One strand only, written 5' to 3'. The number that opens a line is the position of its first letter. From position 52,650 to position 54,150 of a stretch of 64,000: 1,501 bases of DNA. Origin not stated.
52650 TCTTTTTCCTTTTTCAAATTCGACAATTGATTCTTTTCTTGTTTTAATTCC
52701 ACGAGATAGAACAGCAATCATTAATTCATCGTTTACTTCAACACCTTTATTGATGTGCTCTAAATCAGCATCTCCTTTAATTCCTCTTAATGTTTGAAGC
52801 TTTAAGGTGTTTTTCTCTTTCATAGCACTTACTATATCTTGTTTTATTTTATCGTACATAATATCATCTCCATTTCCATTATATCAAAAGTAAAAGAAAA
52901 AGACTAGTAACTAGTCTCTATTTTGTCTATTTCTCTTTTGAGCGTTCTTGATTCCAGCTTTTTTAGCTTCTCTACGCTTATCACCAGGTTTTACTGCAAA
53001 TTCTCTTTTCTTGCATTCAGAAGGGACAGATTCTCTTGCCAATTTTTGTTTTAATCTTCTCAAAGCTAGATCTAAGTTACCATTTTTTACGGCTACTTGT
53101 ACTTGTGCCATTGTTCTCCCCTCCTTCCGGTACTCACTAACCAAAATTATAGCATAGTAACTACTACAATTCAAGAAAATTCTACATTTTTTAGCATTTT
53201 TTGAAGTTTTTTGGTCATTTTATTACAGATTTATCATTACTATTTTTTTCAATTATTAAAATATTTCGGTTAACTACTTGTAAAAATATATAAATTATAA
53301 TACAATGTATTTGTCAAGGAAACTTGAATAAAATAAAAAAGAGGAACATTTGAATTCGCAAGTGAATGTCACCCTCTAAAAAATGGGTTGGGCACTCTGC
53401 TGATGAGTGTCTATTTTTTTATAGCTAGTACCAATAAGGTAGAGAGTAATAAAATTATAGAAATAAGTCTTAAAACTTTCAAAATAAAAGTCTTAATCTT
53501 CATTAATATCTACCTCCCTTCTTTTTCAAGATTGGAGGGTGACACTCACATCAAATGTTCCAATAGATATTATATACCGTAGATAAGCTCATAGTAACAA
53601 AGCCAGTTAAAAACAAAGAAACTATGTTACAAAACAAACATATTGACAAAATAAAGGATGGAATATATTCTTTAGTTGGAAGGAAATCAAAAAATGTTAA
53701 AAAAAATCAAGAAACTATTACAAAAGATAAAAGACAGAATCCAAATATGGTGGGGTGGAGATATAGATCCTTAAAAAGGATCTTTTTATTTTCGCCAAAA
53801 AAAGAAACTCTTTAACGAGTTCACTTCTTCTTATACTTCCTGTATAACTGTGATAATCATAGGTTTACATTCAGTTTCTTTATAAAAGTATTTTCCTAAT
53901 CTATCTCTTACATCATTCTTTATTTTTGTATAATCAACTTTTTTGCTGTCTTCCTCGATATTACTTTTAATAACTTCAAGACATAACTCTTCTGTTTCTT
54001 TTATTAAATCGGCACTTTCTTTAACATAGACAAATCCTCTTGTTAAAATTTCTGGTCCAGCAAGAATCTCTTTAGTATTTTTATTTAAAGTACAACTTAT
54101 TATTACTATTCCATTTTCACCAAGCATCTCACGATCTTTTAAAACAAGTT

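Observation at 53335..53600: Type I toxin-antitoxin-like module between rpsU and rnj: 30-aa hydrophobic peptide, 5'/3' fold-back mRNA and a convergent antisense RNA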

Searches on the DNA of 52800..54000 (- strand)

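Call 5: search_rna_families(source=window, start=52800, end=54000, threshold=evalue, max_evalue=10, show_alignments=3)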
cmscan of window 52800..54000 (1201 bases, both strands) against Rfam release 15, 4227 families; matches with E-value up to 10: 8.
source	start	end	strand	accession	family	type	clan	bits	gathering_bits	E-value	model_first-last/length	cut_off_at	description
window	53758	53831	+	RF02900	AaHKsRNA82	Gene; sRNA;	-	24.1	51.4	0.52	1-81/81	no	Aggregatibacter sRNA 82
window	52892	52947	-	RF02371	PyrG_leader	Cis-reg; leader;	-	21.4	65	5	1-78/78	no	PyrG leader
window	53761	53796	-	RF01376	CRISPR-DR63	Gene; CRISPR;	CL00015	20.7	37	2.6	1-37/37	no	CRISPR RNA direct repeat element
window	52893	52941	+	RF04352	Plastid-psbA-4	Cis-reg;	CL00153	18.1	56.8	5.9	1-61/61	no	Plastid-psbA-4 3UTR RNA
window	52890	52919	-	RF00489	ctRNA_p42d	Gene; antisense;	-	15.7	50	4.5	1-46/46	no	ctRNA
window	53181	53211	-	RF01726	SAM-II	Cis-reg; riboswitch;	-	15.5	44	7.7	1-60/60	no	SAM-II riboswitch aptamer (SAM-II long loop)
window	53695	53759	-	RF02706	TeloSII_ncR30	Gene; sRNA;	-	13.3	86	2.7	1-226/226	no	TeloSII non coding RNA 30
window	53378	53419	+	RF00664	mir-223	Gene; miRNA;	-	12.5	57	10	35-77/106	no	mir-223 microRNA precursor family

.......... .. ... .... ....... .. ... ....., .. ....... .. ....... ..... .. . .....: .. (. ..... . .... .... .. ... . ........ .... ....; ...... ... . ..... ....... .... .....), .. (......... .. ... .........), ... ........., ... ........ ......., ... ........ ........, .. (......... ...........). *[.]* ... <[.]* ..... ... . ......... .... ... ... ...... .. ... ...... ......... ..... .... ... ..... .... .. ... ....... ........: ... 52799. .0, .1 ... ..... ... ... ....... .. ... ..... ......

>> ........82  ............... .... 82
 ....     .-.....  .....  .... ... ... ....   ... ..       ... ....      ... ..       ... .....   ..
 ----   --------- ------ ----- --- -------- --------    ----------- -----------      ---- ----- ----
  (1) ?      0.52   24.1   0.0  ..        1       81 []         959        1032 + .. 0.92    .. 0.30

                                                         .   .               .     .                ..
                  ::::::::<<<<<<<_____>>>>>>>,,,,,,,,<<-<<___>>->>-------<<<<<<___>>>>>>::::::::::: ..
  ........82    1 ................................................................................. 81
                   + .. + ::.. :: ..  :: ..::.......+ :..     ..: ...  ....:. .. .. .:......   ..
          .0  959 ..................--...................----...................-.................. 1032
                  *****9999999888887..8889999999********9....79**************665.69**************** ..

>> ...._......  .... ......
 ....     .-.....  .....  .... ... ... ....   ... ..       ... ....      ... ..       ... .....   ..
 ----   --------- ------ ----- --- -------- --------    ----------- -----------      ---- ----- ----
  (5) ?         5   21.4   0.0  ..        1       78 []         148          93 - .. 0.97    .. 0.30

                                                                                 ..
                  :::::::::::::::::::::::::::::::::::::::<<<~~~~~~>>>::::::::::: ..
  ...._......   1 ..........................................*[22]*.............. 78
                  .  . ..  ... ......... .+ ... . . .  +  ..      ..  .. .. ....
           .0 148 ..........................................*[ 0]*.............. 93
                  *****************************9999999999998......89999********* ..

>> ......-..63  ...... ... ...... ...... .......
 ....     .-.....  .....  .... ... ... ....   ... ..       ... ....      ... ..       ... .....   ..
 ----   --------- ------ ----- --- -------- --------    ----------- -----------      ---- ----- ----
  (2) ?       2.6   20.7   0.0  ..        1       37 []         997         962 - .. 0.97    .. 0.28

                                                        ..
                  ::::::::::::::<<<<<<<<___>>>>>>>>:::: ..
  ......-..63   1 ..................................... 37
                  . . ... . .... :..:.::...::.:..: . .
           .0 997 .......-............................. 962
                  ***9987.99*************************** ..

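Call 47: search_dna_similar(query=window:53270-53606:-, collection=phages, mode=distant, max_rows=10)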
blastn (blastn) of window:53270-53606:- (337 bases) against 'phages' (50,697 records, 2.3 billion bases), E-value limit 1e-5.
No match.

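Call 48: search_dna_similar(query=window:53270-53606:-, collection=plasmids, mode=distant, max_rows=10)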
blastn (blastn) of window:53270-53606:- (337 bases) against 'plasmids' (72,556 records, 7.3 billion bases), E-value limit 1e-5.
No match.

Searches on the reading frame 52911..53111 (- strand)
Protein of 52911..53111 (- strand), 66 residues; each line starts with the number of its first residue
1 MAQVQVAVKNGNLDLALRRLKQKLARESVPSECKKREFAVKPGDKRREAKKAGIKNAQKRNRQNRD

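Call 11: find_encoding_contigs(protein=window:52911-53111:-, flank=4000, max_places=10)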
Protein window:52911-53111:- (66 aa): 22 contigs read that carry it; 10 places shown.
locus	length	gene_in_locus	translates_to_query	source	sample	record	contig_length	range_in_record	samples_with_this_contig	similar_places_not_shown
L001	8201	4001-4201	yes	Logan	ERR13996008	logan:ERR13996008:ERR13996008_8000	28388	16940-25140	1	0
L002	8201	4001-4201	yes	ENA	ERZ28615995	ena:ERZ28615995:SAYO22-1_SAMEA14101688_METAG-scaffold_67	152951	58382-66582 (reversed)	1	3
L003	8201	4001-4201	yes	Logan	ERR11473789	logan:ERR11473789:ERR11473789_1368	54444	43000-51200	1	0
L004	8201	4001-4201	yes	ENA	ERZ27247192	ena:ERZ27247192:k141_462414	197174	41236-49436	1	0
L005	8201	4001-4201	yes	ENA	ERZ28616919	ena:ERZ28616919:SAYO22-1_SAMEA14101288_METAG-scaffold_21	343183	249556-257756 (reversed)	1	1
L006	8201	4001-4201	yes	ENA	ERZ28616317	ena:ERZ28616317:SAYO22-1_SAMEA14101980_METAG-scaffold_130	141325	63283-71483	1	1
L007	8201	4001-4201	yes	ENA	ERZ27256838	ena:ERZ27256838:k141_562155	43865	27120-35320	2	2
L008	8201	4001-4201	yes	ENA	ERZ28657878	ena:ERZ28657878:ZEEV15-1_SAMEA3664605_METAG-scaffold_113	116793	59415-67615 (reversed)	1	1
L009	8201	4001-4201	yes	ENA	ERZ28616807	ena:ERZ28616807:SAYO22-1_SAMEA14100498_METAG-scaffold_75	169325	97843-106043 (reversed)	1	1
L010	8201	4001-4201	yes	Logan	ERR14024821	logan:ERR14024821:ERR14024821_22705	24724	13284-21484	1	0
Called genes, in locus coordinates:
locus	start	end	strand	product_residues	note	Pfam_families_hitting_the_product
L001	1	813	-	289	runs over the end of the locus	PF01297:ZnuA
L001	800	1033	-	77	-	PF01809:YidD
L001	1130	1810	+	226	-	PF14622:Ribonucleas_3_3, PF00636:Ribonuclease_3, PF00035:dsrm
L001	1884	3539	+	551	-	PF00753:Lactamase_B, PF12706:Lactamase_B_2 (weak), PF22505:RNase_J_b_CASP, PF07521:RMMBL (weak), PF17770:RNase_J_C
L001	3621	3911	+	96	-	-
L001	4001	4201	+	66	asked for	PF01165:Ribosomal_S21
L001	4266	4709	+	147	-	PF09424:YqeY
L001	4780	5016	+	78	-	-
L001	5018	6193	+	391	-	PF06898:YqfD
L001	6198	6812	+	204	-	PF04892:VanZ-LLP1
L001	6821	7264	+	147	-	PF02130:YbeY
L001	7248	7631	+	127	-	PF01219:DAGK_prokar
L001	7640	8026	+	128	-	PF00383:dCMP_cyt_deam_1, PF08211:dCMP_cyt_deam_2 (weak)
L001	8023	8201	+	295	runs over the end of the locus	PF00009:GTP_EFTU, PF01926:MMR_HSR1, PF02421:FeoB_N, PF04548:AIG1, PF10662:PduV-EutP, PF02492:cobW (weak), PF00350:Dynamin_N (weak), PF07650:KH_2, +1 more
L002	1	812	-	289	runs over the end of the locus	PF01297:ZnuA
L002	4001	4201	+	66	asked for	PF01165:Ribosomal_S21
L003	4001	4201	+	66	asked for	PF01165:Ribosomal_S21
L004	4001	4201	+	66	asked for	PF01165:Ribosomal_S21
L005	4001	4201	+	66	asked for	PF01165:Ribosomal_S21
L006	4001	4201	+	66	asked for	PF01165:Ribosomal_S21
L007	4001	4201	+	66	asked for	PF01165:Ribosomal_S21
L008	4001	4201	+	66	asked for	PF01165:Ribosomal_S21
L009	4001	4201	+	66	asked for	PF01165:Ribosomal_S21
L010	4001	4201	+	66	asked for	PF01165:Ribosomal_S21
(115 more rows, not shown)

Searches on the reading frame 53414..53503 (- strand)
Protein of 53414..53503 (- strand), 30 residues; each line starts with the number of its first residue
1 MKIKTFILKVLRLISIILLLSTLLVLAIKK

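Call 10: find_encoding_contigs(protein=window:53414-53503:-, flank=3000, max_places=10)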
Protein seq(30 aa) (30 aa): no gene with exactly this product is on record in the collection.

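Call 26: search_protein_representatives(protein=window:53414-53503:-)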
Query: 30 residues. Proteins with E-value up to 0.001 (for the whole library): 3; up to 1e-10: 0; up to 1e-30: 0. The best 3 are listed.
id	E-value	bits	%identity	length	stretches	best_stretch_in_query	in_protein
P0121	4.3e-04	34.4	87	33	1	1-30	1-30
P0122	8.2e-04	33.6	87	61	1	1-30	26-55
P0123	8.5e-04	33.5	90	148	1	1-30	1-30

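Call 28: find_encoding_contigs(protein=P0121, flank=3000, max_places=10)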
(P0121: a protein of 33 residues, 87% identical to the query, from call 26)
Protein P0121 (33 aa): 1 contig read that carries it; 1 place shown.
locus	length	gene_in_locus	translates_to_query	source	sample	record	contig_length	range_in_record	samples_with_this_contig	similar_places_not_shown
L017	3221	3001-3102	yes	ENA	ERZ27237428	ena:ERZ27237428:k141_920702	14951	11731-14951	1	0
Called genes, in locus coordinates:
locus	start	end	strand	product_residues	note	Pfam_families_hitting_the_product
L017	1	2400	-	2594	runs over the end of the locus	PF12733:Cadherin-like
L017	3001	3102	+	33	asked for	-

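Call 29: find_encoding_contigs(protein=P0122, flank=3000, max_places=10)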
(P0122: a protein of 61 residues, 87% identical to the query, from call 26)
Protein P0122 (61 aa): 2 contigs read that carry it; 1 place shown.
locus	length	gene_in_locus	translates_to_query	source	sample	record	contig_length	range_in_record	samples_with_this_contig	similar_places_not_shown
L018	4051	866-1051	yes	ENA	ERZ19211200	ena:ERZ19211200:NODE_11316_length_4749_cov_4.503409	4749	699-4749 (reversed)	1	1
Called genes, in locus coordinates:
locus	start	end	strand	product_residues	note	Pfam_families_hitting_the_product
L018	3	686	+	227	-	?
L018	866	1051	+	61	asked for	-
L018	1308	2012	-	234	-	-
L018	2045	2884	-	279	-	PF11449:ArsP_2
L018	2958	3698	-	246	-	PF00106:adh_short, PF08659:KR, PF23441:SDR, PF13561:adh_short_C2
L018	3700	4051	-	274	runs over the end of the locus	PF01171:ATP_bind_3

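Call 30: find_encoding_contigs(protein=P0123, flank=3000, max_places=10)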
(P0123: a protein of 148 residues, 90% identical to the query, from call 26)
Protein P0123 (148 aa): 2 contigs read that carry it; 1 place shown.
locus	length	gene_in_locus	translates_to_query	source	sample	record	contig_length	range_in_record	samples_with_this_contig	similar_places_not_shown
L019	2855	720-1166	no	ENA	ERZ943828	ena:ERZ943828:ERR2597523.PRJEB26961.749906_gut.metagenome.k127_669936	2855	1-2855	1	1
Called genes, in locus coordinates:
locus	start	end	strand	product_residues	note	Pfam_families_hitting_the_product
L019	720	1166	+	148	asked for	-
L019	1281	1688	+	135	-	-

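Call 40: search_protein_families(library=pfam, proteins=[window:53414-53503:-], max_evalue=10)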
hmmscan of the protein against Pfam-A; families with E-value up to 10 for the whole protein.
seq(30 aa): 0 families

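Call 41: search_protein_families(library=ncbifam, proteins=[window:53414-53503:-], max_evalue=10)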
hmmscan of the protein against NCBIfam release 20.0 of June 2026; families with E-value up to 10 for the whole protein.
seq(30 aa): 0 families

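Call 67: search_protein_families(library=padloc, proteins=[window:53414-53503:-], max_evalue=10)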
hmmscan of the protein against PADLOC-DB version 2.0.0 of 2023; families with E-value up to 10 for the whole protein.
seq(30 aa): 0 families

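Call 68: search_protein_families(library=phrogs, proteins=[window:53414-53503:-], max_evalue=10)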
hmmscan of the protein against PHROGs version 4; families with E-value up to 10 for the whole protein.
seq(30 aa): 0 families
